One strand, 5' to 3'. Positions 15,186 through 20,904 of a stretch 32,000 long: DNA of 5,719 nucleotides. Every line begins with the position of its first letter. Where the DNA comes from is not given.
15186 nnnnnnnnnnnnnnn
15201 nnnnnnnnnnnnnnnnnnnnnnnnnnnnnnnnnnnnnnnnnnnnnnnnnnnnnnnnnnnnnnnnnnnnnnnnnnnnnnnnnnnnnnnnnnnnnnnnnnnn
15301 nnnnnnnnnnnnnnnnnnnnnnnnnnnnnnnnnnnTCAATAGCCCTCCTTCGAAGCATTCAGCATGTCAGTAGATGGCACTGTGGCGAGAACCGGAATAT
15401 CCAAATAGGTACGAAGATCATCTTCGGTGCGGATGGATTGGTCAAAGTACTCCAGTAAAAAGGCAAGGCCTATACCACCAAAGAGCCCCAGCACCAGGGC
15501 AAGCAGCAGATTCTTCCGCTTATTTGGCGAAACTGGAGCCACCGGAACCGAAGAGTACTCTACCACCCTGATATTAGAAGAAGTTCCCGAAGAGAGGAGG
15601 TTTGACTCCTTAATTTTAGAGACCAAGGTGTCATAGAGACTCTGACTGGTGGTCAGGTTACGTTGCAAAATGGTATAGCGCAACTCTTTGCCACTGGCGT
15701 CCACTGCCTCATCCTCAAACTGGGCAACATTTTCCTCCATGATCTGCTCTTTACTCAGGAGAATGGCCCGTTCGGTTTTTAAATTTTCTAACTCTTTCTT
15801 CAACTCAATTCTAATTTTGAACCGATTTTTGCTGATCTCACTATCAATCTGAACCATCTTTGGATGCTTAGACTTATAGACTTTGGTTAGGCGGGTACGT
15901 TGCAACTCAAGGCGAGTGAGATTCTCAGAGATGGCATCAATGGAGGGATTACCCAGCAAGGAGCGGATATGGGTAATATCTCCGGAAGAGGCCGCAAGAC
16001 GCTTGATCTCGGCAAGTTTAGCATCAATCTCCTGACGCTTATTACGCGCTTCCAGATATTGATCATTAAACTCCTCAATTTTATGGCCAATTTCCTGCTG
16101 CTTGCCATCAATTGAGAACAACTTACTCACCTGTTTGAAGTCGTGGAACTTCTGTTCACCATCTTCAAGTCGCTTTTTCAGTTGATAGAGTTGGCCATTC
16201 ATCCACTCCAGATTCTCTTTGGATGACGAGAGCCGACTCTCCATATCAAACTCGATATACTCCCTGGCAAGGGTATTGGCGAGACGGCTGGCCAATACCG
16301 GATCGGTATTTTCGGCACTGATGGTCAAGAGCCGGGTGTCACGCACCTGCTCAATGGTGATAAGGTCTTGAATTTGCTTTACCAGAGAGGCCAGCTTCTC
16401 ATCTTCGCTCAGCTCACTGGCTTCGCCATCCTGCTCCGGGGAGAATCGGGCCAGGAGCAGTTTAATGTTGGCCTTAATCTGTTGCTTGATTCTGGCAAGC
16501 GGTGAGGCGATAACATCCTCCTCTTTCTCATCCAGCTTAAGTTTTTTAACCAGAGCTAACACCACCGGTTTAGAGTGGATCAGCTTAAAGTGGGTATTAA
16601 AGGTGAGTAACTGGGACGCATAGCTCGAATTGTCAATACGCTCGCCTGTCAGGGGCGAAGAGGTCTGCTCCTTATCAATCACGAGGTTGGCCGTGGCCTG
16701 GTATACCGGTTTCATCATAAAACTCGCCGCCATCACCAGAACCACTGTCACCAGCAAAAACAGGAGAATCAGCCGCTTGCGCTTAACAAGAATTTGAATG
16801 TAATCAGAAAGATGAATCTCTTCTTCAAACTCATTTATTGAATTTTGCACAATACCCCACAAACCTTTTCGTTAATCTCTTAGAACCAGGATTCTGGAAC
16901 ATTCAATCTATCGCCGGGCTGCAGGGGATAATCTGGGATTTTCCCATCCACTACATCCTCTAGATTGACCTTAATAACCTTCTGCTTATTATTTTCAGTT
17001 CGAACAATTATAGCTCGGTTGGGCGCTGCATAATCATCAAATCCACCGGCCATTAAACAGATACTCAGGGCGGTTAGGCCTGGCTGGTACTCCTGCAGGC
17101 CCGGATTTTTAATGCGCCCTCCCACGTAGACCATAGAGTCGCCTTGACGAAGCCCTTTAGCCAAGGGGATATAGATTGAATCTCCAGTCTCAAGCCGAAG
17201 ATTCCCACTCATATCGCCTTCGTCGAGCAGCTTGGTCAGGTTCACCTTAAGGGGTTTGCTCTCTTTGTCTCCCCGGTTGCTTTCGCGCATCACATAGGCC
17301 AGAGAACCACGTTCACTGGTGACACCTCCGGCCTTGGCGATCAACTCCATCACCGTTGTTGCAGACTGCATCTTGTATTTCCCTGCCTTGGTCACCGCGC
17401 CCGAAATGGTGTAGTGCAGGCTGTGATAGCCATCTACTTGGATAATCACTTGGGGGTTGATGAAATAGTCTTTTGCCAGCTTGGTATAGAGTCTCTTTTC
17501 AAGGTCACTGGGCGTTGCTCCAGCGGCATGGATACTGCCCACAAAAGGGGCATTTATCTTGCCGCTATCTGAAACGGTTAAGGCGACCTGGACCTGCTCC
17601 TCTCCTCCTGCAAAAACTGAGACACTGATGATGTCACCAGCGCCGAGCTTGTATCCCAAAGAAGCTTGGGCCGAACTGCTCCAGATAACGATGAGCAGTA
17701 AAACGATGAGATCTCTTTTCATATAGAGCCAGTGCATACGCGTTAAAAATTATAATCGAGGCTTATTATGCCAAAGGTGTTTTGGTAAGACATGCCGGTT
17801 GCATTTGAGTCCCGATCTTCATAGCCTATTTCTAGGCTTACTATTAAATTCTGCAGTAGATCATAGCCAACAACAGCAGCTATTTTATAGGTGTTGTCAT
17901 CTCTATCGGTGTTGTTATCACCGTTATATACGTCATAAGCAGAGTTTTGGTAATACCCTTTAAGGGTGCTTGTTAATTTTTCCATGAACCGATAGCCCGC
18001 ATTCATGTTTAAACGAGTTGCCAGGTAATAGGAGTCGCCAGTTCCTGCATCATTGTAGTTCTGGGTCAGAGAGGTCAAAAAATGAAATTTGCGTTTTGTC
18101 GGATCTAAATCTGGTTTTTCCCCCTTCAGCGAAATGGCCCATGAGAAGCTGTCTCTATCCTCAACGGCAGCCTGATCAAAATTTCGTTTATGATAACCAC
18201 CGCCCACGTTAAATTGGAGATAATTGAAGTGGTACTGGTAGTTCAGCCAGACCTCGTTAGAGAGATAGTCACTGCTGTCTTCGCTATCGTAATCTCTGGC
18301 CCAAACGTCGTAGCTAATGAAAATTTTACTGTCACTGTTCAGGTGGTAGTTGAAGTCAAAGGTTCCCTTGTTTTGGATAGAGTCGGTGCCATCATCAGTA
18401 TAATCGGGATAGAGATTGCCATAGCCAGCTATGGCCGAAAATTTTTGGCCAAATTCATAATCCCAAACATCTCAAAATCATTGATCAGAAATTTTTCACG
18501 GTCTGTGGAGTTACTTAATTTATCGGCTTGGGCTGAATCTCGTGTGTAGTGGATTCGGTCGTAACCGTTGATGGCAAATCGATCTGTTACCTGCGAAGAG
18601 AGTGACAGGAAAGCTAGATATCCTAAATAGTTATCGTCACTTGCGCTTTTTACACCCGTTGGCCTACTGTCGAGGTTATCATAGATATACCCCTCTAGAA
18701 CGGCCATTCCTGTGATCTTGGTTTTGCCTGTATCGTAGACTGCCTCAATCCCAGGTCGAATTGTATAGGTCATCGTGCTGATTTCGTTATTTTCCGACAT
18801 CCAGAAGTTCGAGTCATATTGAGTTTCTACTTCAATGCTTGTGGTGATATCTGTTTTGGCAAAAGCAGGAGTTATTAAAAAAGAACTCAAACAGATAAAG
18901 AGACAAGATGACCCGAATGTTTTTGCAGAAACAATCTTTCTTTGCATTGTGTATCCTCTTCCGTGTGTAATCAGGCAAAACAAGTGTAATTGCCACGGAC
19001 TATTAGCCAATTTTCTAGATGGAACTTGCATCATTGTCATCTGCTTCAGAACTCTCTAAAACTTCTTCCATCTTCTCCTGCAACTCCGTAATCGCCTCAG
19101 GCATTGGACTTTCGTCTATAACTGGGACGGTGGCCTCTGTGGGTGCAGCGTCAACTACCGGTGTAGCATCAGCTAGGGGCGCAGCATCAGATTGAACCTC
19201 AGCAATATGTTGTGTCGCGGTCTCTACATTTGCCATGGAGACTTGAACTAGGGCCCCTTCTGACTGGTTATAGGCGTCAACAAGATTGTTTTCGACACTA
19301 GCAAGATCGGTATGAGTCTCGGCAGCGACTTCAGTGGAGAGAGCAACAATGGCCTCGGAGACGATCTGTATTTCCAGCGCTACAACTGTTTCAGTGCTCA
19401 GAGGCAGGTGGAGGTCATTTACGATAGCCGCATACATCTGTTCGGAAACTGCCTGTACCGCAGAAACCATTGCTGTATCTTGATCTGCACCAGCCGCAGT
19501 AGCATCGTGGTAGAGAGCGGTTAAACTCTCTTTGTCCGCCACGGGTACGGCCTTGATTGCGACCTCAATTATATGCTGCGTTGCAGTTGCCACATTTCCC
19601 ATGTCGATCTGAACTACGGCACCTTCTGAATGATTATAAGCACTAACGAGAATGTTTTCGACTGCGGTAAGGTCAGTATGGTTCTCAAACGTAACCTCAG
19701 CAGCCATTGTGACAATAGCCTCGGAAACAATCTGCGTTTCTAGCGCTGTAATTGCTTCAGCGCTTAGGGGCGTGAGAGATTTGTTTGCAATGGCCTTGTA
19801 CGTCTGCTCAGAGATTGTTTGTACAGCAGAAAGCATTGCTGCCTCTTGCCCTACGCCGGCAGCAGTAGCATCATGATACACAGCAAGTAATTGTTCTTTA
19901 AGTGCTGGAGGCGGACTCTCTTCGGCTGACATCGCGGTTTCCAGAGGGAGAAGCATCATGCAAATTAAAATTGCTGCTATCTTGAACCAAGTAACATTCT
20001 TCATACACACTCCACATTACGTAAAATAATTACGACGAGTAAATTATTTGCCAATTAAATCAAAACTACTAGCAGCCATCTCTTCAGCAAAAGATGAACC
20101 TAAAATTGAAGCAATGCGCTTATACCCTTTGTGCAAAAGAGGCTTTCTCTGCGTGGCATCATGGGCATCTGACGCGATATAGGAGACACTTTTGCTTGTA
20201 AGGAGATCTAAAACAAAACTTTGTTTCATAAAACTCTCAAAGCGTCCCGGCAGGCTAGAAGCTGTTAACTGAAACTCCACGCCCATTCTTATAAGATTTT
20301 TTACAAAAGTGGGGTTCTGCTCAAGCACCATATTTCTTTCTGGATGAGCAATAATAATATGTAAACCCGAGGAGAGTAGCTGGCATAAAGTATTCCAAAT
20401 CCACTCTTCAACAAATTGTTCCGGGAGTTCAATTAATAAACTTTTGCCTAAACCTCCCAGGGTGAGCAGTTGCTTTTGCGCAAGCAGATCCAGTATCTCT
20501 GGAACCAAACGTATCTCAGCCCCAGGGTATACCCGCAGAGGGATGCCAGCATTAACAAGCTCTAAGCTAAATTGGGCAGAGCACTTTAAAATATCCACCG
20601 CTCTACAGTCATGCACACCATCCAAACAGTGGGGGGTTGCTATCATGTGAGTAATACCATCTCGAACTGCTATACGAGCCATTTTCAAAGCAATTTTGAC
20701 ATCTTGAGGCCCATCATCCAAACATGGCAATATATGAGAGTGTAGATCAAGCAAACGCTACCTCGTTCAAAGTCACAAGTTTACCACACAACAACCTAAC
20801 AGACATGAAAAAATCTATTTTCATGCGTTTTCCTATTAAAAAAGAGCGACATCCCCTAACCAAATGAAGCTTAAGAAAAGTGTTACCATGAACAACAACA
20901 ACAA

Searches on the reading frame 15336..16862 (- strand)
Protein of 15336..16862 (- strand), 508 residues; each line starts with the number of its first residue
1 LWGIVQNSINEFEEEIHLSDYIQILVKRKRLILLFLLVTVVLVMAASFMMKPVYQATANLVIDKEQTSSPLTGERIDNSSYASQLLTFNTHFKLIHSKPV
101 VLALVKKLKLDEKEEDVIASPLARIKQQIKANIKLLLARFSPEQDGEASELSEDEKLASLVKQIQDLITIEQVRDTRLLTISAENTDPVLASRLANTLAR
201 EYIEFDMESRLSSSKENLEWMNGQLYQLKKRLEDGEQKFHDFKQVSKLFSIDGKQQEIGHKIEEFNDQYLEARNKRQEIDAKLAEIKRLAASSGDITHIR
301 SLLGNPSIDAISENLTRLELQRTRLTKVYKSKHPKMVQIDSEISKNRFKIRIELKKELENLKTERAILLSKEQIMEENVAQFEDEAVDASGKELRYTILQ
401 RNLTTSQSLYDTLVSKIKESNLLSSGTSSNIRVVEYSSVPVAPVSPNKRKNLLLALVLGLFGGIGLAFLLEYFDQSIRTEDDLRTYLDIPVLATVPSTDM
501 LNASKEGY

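Call 7: search_protein_families(library=pfam, proteins=[window:15336-16862:-], max_evalue=0.001)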
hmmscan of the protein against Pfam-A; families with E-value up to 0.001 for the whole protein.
window:15336-16862:- (508 aa): 2 families
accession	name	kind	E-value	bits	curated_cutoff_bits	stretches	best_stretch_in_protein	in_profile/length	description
PF13807.11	GNVR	-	1.8e-13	50.6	27.7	1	399-469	9-79/82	G-rich domain on putative tyrosine kinase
PF02706.20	Wzz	-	2.8e-09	37.6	25.5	1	14-107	1-90/91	Chain length determinant protein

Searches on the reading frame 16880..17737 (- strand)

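Call 8: search_protein_families(library=pfam, proteins=[window:16880-17737:-], max_evalue=0.001)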
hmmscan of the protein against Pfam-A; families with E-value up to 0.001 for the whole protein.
window:16880-17737:- (285 aa): 3 families
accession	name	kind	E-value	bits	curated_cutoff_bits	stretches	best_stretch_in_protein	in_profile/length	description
PF02563.21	Poly_export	-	2.4e-20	73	28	1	26-101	4-76/77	Polysaccharide biosynthesis/export protein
PF22461.2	SLBB_2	-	2.7e-17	63.1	27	2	109-190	3-79/79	SLBB domain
PF10531.15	SLBB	-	6.7e-16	58.3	27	2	109-142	2-35/55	SLBB domain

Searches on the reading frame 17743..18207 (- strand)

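Call 8: search_protein_families(library=pfam, proteins=[window:17743-18207:-], max_evalue=0.001)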
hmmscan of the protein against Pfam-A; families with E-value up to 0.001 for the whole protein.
window:17743-18207:- (154 aa): 2 families
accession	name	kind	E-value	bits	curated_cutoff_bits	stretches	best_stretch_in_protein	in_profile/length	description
PF10082.15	BBP2_2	-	1.1e-08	34.8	23.7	1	3-150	238-374/378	Putative beta-barrel porin 2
PF02530.20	Porin_2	-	0.00017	21.6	22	1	72-142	277-341/357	Porin subfamily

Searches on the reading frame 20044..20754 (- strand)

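Call 8: search_protein_families(library=pfam, proteins=[window:20044-20754:-], max_evalue=0.001)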
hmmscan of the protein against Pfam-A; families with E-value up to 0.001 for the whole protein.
window:20044-20754:- (236 aa): 1 family
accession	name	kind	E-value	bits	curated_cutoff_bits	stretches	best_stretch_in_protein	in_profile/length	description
PF19567.5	CpsB_CapC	-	1e-47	163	27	1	2-227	2-225/234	Capsular polysaccharide synthesis, CpsB/CapC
